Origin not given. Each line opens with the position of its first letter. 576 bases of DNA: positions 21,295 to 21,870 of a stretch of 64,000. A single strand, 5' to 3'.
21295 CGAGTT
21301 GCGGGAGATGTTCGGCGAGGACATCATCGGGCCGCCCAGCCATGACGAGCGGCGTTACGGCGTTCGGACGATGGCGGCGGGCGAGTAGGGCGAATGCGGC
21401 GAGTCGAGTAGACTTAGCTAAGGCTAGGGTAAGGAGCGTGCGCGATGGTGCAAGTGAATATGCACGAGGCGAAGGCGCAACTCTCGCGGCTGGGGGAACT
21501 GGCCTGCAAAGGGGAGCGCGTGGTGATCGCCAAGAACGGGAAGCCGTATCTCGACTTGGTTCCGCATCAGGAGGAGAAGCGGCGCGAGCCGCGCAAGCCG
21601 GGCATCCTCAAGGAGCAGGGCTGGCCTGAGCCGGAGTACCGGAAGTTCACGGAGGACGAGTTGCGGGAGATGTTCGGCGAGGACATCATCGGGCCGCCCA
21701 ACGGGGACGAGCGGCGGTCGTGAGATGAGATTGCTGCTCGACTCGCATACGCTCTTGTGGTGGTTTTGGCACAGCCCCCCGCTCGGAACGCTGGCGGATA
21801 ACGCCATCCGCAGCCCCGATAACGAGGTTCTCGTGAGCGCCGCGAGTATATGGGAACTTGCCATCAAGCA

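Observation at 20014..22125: Tandem array of four Phd-like antitoxin cassettes with identical regulatory/DNA-binding heads and three different toxin-binding tails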

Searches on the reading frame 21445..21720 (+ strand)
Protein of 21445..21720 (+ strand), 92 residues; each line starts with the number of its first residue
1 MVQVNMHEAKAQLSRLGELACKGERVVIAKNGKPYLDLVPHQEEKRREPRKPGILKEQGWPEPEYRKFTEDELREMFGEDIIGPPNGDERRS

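Call 6: search_protein_families(library=pfam, proteins=[window:21445-21720:+], max_evalue=0.01)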
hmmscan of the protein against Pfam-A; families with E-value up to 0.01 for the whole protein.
window:21445-21720:+ (92 aa): 1 family
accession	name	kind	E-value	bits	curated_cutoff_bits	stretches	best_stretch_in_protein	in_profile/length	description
PF02604.26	PhdYeFM_antitox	-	4.1e-06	26.9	29.8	1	1-43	1-44/74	Antitoxin Phd_YefM, type II toxin-antitoxin system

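Call 7: search_protein_families(library=ncbifam, proteins=[window:21445-21720:+], max_evalue=0.01)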
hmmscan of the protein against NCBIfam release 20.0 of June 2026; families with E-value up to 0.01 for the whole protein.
window:21445-21720:+ (92 aa): 0 families

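Call 23: find_homologous_proteins(query=window:21445-21720:+, max_evalue=1e-8)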
Query window:21445-21720:+ (92 aa): 199 proteins with E <= 1e-8 among 204 candidates; the best 120 are listed.
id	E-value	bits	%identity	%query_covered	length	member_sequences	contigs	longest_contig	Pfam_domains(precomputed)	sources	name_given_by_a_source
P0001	1.4e-51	190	96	100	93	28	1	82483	PF02604.27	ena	-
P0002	3.2e-44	167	87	100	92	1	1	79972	PF02604.27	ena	-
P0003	7.1e-44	166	87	100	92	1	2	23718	PF02604.27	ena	-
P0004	5.8e-43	163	85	100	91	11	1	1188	PF02604.27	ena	-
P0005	9.9e-42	159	84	100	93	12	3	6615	PF02604.27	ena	-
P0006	2.4e-38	148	77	96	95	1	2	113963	-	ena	-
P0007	8.8e-34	133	67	99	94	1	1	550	PF02604.27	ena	-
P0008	5.6e-31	124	74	91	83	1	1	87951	PF02604.27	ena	-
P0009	7.3e-31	124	79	84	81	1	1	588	PF02604.27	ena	-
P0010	1.5e-29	120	71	91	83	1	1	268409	PF02604.27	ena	-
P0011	1.6e-29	120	80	77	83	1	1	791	PF02604.27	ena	-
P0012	4.1e-29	118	72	85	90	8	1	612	-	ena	-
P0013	7.4e-29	118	82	77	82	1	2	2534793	PF02604.27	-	-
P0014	1.8e-28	116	75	73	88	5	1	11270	-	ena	-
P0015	4.0e-28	115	69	96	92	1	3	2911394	-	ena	-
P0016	1.9e-27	113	75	70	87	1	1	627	PF02604.27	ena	-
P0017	1.1e-26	111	68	96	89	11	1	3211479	-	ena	-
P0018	2.1e-26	110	63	86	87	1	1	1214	PF02604.27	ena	-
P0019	4.6e-26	109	75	79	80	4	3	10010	PF02604.27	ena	-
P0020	5.1e-26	108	71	87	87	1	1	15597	PF02604.27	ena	-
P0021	6.7e-26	108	66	96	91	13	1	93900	PF02604.27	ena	-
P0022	1.8e-25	107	64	86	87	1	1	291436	PF02604.27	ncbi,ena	-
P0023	1.9e-25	107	65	96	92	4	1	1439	PF02604.27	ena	-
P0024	2.5e-25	106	64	86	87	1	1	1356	PF02604.27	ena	-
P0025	3.2e-25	106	67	91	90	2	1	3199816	PF02604.27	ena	-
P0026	3.6e-25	106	93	61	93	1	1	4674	PF02604.27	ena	-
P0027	4.5e-25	105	96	58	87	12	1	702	PF02604.27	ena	-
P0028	1.2e-24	104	69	87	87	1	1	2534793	PF02604.27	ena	-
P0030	4.8e-24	102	68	87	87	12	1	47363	PF02604.27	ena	-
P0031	5.2e-24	102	96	57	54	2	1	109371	PF02604.27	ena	-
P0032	1.5e-23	101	63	95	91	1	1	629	PF02604.27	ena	-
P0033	3.2e-23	100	65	91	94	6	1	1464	PF02604.27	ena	-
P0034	2.3e-22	97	65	87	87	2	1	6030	PF02604.27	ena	-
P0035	1.5e-20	91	63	87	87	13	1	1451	PF02604.27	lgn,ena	-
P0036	6.7e-20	89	62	91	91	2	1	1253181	PF02604.27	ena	-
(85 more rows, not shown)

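Call 24: find_encoding_contigs(protein=P0001, flank=6000, max_places=4)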
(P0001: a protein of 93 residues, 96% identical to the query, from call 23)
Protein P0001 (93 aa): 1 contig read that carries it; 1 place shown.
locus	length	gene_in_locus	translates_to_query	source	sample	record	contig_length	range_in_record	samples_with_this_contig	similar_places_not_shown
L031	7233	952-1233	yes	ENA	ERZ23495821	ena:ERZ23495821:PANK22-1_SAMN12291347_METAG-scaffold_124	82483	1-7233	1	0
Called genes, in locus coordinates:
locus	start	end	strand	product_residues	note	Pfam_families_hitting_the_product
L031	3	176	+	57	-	?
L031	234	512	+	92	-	PF02604:PhdYeFM_antitox (weak)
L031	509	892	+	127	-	PF01850:PIN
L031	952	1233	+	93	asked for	PF02604:PhdYeFM_antitox (weak)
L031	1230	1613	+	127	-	PF01850:PIN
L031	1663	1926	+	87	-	PF02604:PhdYeFM_antitox (weak)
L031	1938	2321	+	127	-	PF01850:PIN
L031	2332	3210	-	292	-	PF01040:UbiA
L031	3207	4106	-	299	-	PF02628:COX15-CtaA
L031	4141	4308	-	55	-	-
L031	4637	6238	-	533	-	PF02776:TPP_enzyme_N, PF00205:TPP_enzyme_M, PF02775:TPP_enzyme_C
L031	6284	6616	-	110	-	-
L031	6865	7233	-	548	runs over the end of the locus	PF01555:N6_N4_Mtase, PF04471:Mrr_cat, PF22722:NA-iREase1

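Call 25: find_encoding_contigs(protein=P0002, flank=6000, max_places=3)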
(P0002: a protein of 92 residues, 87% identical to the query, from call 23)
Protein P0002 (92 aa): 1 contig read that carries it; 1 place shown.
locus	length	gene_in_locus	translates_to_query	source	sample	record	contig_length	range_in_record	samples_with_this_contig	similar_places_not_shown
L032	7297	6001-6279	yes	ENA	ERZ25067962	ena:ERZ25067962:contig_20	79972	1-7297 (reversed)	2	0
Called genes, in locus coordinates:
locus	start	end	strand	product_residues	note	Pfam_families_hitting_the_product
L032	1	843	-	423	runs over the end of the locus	PF06245:DUF1015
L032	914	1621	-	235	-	PF13683:rve_3, PF13333:rve_2 (weak)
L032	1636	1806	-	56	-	-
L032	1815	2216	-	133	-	-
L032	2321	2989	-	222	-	PF00528:BPD_transp_1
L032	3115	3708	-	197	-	PF00254:FKBP_C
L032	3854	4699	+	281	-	PF12146:Hydrolase_4 (faint), PF12697:Abhydrolase_6 (weak)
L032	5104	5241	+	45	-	PF01613:Flavin_Reduct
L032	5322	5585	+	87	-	PF02604:PhdYeFM_antitox (weak)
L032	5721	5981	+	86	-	PF01850:PIN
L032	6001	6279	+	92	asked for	PF02604:PhdYeFM_antitox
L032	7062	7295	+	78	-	?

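Call 26: find_encoding_contigs(protein=P0006, flank=6000, max_places=3)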
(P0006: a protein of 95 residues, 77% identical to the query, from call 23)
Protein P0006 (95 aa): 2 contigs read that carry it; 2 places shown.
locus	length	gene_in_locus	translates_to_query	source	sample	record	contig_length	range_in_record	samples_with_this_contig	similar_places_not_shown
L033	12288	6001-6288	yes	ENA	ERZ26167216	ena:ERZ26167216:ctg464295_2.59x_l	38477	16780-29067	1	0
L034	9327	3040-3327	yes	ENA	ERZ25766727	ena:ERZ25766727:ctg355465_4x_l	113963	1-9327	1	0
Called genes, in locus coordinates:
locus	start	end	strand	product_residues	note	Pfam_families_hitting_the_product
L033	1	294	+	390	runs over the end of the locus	PF00355:Rieske, PF19301:LigXa_C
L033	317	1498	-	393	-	PF02417:Chromate_transp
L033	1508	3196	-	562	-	PF03485:Arg_tRNA_synt_N, PF00750:tRNA-synt_1d, PF05746:DALR_1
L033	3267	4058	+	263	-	PF00909:Ammonium_transp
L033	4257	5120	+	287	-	-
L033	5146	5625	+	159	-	PF01613:Flavin_Reduct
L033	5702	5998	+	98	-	-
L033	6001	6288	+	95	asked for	-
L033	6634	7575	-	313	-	PF02900:LigB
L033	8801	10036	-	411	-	PF00041:fn3 (faint), PF21910:GH85_C (faint)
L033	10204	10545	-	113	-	-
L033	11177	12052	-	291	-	-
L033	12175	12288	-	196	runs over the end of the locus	-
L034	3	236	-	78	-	?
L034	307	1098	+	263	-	PF00909:Ammonium_transp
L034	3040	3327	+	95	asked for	-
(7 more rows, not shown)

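Call 27: find_encoding_contigs(protein=P0013, flank=6000, max_places=3)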
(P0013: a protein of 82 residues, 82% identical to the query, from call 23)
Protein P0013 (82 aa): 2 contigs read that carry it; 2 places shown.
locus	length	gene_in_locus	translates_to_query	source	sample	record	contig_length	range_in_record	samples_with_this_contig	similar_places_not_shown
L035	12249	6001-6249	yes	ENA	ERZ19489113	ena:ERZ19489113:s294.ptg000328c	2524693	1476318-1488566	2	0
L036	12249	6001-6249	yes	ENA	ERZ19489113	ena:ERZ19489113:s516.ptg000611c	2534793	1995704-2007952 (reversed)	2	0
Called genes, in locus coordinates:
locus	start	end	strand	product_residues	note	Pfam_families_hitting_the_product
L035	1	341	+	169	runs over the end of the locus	PF19315:MC_hydratase, PF01575:MaoC_dehydratas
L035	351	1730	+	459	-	PF03972:MmgE_PrpD_N, PF19305:MmgE_PrpD_C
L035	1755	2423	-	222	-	PF00528:BPD_transp_1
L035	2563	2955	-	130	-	PF00254:FKBP_C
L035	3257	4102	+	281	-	PF12146:Hydrolase_4 (faint)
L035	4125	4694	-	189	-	-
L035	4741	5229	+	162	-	PF01613:Flavin_Reduct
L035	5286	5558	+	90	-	PF02604:PhdYeFM_antitox (weak)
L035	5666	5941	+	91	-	PF01850:PIN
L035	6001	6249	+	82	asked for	PF02604:PhdYeFM_antitox (weak)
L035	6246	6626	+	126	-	PF01850:PIN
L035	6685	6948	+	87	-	PF02604:PhdYeFM_antitox (weak)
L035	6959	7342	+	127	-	PF01850:PIN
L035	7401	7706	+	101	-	PF02604:PhdYeFM_antitox (weak)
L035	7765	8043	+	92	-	PF02604:PhdYeFM_antitox (weak)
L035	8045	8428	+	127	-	PF01850:PIN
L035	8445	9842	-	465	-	PF14257:DUF4349, PF00801:PKD (faint), PF18911:PKD_4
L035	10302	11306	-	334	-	PF02900:LigB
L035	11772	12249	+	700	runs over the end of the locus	PF12838:Fer4_7 (faint), PF00037:Fer4 (faint), PF12797:Fer4_2 (faint), PF12800:Fer4_4 (faint), PF13183:Fer4_8, PF13237:Fer4_10 (weak), PF13187:Fer4_9, PF02754:CCG, +2 more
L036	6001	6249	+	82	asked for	PF02604:PhdYeFM_antitox (weak)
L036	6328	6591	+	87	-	PF02604:PhdYeFM_antitox (weak)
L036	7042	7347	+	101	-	PF02604:PhdYeFM_antitox (weak)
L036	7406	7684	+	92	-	PF02604:PhdYeFM_antitox (weak)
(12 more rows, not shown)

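Call 28: find_encoding_contigs(protein=P0015, flank=6000, max_places=3)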
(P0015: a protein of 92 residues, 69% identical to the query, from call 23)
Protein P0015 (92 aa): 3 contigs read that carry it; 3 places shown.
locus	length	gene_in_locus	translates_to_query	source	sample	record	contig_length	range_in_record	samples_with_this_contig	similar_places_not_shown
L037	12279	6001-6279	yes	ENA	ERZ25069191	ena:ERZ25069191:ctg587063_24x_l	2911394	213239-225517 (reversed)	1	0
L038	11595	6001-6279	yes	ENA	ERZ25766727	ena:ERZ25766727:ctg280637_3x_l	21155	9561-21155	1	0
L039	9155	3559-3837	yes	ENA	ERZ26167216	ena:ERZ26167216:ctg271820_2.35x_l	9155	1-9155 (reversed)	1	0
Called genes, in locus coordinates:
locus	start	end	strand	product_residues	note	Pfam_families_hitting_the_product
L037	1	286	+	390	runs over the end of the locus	PF00355:Rieske, PF19301:LigXa_C (weak)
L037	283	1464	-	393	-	PF02417:Chromate_transp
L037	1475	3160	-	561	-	PF03485:Arg_tRNA_synt_N, PF00750:tRNA-synt_1d, PF01921:tRNA-synt_1f (faint), PF05746:DALR_1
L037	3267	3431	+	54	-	-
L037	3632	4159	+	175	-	PF00909:Ammonium_transp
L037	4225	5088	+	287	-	PF12146:Hydrolase_4 (faint)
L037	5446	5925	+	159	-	PF01613:Flavin_Reduct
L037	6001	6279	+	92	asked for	-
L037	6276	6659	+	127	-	PF01850:PIN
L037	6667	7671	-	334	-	PF02900:LigB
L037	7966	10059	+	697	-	PF12838:Fer4_7 (faint), PF12797:Fer4_2 (faint), PF13183:Fer4_8, PF13237:Fer4_10, PF13484:Fer4_16 (faint), PF12800:Fer4_4 (faint), PF13187:Fer4_9, PF02754:CCG, +1 more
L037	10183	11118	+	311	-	PF13011:LZ_Tnp_IS481, PF13384:HTH_23, PF13542:HTH_Tnp_ISL3 (weak), PF13518:HTH_28, PF13551:HTH_29, PF13565:HTH_32, PF00665:rve, PF13683:rve_3, +2 more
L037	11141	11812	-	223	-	PF13380:CoA_binding_2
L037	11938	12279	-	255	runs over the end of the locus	PF05175:MTS, PF13847:Methyltransf_31 (weak), PF08241:Methyltransf_11, PF08242:Methyltransf_12, PF13649:Methyltransf_25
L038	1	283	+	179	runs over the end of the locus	PF19301:LigXa_C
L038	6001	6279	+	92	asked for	-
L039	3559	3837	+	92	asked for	-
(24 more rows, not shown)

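Call 29: find_encoding_contigs(protein=P0017, flank=6000, max_places=3)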
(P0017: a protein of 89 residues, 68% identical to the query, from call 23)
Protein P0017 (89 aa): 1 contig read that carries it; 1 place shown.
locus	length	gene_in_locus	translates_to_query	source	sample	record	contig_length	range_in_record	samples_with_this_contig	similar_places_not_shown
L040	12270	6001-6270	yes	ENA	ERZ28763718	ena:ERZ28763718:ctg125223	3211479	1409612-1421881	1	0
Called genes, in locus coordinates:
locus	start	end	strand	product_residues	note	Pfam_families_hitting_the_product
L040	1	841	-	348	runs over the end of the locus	PF13384:HTH_23 (weak), PF13936:HTH_38, PF00665:rve (weak)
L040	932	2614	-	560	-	PF03485:Arg_tRNA_synt_N, PF00750:tRNA-synt_1d, PF05746:DALR_1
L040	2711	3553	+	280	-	-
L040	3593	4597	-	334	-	PF14088:DUF4268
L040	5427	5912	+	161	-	PF01613:Flavin_Reduct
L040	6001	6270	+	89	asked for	-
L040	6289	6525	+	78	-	-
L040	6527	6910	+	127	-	PF01850:PIN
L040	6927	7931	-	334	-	PF02900:LigB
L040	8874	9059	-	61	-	-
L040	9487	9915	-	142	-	PF00903:Glyoxalase, PF22677:Ble-like_N (faint)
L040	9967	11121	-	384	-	PF00190:Cupin_1 (weak), PF07883:Cupin_2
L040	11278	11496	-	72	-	-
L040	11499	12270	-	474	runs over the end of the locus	PF01425:Amidase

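Call 30: find_encoding_contigs(protein=P0010, flank=6000, max_places=3)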
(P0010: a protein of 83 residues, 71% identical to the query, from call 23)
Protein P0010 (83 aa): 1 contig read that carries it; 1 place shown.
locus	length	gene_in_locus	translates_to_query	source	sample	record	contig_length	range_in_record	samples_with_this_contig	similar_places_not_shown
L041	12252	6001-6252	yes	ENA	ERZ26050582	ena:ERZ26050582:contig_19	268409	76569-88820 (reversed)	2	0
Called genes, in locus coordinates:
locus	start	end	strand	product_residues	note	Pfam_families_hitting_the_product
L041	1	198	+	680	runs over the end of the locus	PF03190:Thioredox_DsbH, PF13899:Thioredoxin_7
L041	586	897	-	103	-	-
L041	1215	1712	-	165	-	-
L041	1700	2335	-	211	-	-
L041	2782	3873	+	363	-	PF04909:Amidohydro_2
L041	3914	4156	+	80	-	-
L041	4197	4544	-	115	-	PF18480:DUF5615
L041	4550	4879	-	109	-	PF04255:DUF433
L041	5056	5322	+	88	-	-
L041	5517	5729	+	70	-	-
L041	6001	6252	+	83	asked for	PF02604:PhdYeFM_antitox (weak)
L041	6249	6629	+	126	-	PF01850:PIN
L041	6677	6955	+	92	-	PF02604:PhdYeFM_antitox (weak)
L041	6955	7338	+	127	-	PF01850:PIN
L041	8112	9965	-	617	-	PF13395:HNH_4, PF18541:RuvC_III, PF22702:Cas9_RuvC (weak)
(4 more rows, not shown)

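Call 39: search_solved_structures(query=window:21445-21720:+, max_evalue=1, show_alignments=2)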
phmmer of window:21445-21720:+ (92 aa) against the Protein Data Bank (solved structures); distinct sequences matched with E-value up to 1: 0.

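Call 52: search_solved_structures(query=A4, max_evalue=1, show_alignments=2)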
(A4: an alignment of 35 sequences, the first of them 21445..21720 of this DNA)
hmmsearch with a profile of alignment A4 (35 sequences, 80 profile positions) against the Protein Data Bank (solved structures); distinct sequences matched with E-value up to 1: 1.
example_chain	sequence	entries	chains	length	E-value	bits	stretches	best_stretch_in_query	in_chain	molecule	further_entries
1c6v_X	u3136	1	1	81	0.92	12.9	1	7-53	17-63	PROTEIN (SIU89134)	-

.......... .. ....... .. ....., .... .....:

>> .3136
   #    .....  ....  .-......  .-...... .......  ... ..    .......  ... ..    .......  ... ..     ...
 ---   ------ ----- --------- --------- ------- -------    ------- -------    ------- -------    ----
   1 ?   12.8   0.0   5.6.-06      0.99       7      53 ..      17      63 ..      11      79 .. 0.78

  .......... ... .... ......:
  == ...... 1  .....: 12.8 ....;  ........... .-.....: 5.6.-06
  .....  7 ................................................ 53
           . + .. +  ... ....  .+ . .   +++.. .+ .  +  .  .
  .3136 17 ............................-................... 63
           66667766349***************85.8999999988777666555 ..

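Call 53: search_protein_families(library=pfam, alignment_id=A4, max_evalue=0.01)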
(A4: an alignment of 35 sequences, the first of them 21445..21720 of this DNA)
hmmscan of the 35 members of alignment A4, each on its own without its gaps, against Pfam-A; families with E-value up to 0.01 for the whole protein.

A. member 1, window:21445-21720:+ (92 aa): 1 family
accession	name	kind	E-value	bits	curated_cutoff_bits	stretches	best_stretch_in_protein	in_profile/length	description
PF02604.26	PhdYeFM_antitox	-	4.1e-06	26.9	29.8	1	1-43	1-44/74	Antitoxin Phd_YefM, type II toxin-antitoxin system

B. families by the number of members that match (of 35 scanned): 2 families
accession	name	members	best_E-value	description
PF02604.26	PhdYeFM_antitox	31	3.6e-06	Antitoxin Phd_YefM, type II toxin-antitoxin system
PF10047.15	DUF2281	11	7.6e-05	Protein of unknown function (DUF2281)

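Call 61: predict_structure(alignment_id=A4)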
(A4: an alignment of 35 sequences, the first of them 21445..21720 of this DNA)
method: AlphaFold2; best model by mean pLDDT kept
length: 92 residues; sequences in the alignment: 35
mean_pLDDT: 71.3   pTM: 0.38
mean pLDDT of the five models: 71.3, 70.1, 69.6, 67.4, 61.2
residues with pLDDT >= 90: 15; 70-90: 36; 50-70: 27; < 50: 14
segments of 3 or more residues with pLDDT < 50: 55-61, 86-92
pLDDT, mean of each block of 10 residues (from residue 1): 81 91 89 88 63 49 61 74 51 39
secondary structure, 60 per line:
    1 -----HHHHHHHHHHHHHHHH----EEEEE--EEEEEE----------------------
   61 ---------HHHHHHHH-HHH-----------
elements in order: H6-21 E26-30 E33-38 H70-77

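Call 64: fold_search(model_id=the predicted structure, library=pdb)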
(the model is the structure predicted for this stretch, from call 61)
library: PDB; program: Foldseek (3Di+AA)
matches with E <= 10: 50; with E <= 0.001: 0
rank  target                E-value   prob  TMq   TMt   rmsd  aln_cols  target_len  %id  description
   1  6jqy_B                9.3e-01  0.80  0.32  0.64   3.2        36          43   28  Crystal structure of N-terminal domain of VapB46 antitoxin from Mycobacterium tuberculosis (released 2020-04-08)
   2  2odk_D                1.1e+00  0.82  0.32  0.53   2.8        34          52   24  Putative prevent-host-death protein from Nitrosomonas europaea (released 2007-01-23)
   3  6jqy_D                1.2e+00  0.57  0.32  0.60   4.5        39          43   28  Crystal structure of N-terminal domain of VapB46 antitoxin from Mycobacterium tuberculosis (released 2020-04-08)
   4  6jqy_A                1.5e+00  0.54  0.32  0.58   3.4        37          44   27  Crystal structure of N-terminal domain of VapB46 antitoxin from Mycobacterium tuberculosis (released 2020-04-08)
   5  2odk_A                2.2e+00  0.57  0.31  0.54   2.8        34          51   24  Putative prevent-host-death protein from Nitrosomonas europaea (released 2007-01-23)
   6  2odk_B                2.7e+00  0.51  0.31  0.55   2.8        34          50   24  Putative prevent-host-death protein from Nitrosomonas europaea (released 2007-01-23)
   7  4zlx_A                2.7e+00  0.35  0.29  0.53   4.8        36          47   28  N-terminal DNA binding domain of the antitoxin Phd from phage P1 (released 2016-04-20)
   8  3die_A                2.9e+00  0.10  0.19  0.17   7.6        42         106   14  Domain swapping of Staphylococcus Aureus thioredoxin W28A mutant (released 2009-03-24)
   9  9w3a_I                3.4e+00  0.12  0.26  0.38   4.7        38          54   26  Crystal structure of PfiAT toxin-antitoxin complex (released 2026-02-11)
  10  4zm0_B                3.9e+00  0.28  0.29  0.44   4.8        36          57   28  Antitoxin Phd from phage P1 in complex with its operator DNA inverted repeat (released 2016-04-20)
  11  3g5o_A                3.9e+00  0.28  0.31  0.31   3.5        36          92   25  The crystal structure of the toxin-antitoxin complex RelBE2 (Rv2865-2866) from Mycobacterium tuberculosis (released 2009-04-14)
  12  4jz7_C                3.9e+00  0.04  0.14  0.06   6.8        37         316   19  Carbamate kinase from Giardia lamblia bound to AMP-PNP (released 2013-06-05)
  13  2i9f_B                4.2e+00  0.16  0.25  0.38   6.9        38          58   18  Structure of the equine arterivirus nucleocapsid protein (released 2007-05-01)
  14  6j1k_A                4.2e+00  0.09  0.17  0.09   6.1        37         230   27  Crystal structure of ribose-5-phosphate isomerase A from Ochrobactrum sp. CSL1 (released 2019-04-17)
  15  3zqm_H                4.9e+00  0.06  0.17  0.26   9.4        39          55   18  Crystal structure of the small terminase oligomerization core domain from a SPP1-like bacteriophage (crystal form 1) (released 2011-12-28)
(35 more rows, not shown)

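Call 76: search_protein_families(library=padloc, proteins=[window:21445-21720:+], max_evalue=0.001)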
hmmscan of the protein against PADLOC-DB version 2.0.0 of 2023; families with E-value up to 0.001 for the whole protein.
window:21445-21720:+ (92 aa): 0 families
